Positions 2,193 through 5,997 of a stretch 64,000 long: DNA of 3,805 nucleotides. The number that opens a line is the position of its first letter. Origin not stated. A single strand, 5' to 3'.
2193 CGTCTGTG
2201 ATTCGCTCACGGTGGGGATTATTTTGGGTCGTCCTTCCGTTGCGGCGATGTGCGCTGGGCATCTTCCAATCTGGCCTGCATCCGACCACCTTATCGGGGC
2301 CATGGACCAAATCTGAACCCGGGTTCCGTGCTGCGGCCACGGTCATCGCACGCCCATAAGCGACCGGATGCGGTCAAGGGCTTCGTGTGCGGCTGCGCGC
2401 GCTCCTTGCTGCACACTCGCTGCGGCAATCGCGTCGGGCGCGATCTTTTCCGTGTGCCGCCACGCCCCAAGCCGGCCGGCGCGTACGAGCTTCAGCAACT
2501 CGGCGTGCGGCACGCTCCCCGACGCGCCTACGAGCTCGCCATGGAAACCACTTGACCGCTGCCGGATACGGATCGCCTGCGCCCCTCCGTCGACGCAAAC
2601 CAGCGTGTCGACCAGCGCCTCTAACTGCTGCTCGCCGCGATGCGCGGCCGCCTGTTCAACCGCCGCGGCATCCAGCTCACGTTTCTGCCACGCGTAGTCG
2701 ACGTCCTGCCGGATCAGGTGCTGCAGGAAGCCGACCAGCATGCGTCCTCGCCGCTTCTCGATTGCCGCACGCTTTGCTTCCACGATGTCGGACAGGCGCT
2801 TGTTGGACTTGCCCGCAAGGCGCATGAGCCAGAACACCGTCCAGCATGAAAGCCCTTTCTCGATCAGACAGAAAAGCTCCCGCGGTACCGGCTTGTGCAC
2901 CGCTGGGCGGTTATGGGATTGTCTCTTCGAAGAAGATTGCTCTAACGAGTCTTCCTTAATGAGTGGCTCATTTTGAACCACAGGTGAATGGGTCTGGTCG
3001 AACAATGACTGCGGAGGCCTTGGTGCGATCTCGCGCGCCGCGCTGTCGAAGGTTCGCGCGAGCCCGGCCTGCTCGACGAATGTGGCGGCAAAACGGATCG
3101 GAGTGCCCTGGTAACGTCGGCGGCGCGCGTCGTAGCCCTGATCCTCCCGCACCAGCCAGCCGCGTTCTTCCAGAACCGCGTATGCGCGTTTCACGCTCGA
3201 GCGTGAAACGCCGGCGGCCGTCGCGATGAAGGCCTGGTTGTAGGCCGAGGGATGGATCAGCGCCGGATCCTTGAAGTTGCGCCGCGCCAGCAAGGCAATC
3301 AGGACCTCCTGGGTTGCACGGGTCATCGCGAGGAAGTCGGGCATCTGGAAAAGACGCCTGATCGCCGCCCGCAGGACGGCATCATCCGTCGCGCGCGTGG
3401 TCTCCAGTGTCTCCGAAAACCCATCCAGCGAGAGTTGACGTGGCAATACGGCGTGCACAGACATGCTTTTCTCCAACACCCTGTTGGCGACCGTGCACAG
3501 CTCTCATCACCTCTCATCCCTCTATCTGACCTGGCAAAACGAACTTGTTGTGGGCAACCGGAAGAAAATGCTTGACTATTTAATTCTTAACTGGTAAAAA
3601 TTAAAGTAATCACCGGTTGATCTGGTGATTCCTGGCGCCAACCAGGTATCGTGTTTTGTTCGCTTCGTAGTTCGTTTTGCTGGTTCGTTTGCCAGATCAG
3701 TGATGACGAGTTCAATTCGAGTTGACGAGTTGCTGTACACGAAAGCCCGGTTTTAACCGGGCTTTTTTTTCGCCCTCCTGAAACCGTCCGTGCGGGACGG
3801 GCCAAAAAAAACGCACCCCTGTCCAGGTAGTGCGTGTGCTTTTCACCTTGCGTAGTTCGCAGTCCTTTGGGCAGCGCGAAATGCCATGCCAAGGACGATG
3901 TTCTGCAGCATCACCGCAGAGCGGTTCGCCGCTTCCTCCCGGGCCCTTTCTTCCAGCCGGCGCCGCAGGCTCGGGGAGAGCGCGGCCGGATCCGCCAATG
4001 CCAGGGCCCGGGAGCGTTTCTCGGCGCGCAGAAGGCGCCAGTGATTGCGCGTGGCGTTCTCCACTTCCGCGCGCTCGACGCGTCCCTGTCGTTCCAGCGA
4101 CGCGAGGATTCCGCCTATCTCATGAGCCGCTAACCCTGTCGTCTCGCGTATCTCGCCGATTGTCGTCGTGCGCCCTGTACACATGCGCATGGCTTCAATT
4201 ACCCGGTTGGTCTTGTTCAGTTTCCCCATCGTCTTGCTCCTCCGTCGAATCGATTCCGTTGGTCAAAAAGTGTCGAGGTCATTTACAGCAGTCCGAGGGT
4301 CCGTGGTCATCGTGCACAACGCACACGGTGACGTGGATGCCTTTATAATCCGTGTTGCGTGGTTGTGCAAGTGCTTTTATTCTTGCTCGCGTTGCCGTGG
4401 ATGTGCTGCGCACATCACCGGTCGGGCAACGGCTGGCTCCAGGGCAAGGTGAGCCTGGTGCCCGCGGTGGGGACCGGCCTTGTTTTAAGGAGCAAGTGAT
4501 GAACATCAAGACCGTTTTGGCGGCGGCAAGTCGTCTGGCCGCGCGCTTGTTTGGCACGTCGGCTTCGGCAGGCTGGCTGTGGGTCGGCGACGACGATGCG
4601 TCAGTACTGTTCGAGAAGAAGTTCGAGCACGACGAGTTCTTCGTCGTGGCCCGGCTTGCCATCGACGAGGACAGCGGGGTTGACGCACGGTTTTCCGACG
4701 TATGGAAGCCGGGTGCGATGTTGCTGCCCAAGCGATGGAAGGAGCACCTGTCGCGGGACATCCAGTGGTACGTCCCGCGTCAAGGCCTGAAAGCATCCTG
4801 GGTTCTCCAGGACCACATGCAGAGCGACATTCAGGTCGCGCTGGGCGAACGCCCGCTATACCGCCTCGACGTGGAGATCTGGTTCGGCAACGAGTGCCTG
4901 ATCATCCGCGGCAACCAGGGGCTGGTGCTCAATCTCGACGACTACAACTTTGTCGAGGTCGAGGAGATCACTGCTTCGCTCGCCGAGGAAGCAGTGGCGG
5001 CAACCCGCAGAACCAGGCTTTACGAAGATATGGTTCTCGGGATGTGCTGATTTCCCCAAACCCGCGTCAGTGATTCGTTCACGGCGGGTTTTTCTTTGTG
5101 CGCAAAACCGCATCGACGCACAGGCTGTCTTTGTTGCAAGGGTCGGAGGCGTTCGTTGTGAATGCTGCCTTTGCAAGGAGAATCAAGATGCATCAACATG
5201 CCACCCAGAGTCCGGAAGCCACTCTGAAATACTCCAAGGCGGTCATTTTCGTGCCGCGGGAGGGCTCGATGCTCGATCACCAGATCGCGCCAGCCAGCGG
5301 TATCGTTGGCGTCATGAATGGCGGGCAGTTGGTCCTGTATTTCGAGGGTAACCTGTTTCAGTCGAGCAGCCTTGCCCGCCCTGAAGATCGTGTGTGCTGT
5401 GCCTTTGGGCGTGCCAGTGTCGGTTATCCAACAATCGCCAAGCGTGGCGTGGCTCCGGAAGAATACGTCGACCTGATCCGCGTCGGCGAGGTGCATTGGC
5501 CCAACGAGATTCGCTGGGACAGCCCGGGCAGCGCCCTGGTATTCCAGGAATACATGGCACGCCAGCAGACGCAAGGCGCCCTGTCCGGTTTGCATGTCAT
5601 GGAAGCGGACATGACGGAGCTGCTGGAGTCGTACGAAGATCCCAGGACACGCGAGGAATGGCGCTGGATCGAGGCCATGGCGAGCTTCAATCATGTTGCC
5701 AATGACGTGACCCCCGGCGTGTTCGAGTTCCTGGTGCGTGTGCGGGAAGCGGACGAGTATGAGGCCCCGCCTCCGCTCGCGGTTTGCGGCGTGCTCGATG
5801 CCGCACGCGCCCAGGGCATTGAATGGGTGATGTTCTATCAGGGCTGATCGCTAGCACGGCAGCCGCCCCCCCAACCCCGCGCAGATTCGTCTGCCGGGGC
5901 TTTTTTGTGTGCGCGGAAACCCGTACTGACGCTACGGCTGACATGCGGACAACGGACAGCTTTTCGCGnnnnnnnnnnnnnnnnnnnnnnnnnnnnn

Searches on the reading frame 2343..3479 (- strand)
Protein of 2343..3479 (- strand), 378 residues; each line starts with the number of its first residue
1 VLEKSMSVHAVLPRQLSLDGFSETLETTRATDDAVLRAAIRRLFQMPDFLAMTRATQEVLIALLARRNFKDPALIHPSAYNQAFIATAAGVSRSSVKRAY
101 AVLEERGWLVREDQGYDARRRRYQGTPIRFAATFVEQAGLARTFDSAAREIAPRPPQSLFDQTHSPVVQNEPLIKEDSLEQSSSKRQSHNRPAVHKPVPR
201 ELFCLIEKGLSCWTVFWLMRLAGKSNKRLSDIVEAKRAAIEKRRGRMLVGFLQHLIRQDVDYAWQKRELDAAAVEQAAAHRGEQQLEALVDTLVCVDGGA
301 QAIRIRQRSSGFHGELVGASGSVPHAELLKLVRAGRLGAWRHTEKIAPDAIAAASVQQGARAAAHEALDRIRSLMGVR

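Call 40: search_protein_families(library=pfam, proteins=[window:2343-3479:-], max_evalue=0.001)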
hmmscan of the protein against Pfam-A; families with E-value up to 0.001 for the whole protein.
window:2343-3479:- (378 aa): 5 families
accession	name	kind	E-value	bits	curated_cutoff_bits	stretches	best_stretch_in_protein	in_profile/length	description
PF25213.1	HVO_A0261_N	-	6.3e-06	26.4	35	1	80-117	25-62/86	HVO_A0261 N-terminal domain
PF12802.13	MarR_2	-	3.1e-05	24.5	27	1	82-120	23-61/61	MarR family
PF13730.12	HTH_36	-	0.00032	20.9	25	0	81-109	27-55/55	Helix-turn-helix domain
PF00392.27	GntR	-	0.00053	20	27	0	84-114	29-59/64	Bacterial regulatory proteins, gntR family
PF09339.16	HTH_IclR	-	0.00071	19.7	22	0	84-112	23-51/52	IclR helix-turn-helix domain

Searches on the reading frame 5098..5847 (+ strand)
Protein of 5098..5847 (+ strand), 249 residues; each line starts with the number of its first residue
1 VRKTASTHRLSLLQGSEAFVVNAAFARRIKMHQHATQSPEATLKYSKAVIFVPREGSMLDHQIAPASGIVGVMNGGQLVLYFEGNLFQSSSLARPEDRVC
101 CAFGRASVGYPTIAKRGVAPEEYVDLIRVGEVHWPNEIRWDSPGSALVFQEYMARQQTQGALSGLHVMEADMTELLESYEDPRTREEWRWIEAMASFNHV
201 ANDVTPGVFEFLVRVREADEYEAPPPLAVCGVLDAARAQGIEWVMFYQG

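Call 40: search_protein_families(library=pfam, proteins=[window:5098-5847:+], max_evalue=0.001)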
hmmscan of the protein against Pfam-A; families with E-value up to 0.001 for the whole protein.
window:5098-5847:+ (249 aa): 1 family
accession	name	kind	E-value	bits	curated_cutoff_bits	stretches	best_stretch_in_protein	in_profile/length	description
PF19419.5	DUF5983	-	0.0007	20.3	27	0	184-246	10-75/90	Family of unknown function (DUF5983) C-terminal domain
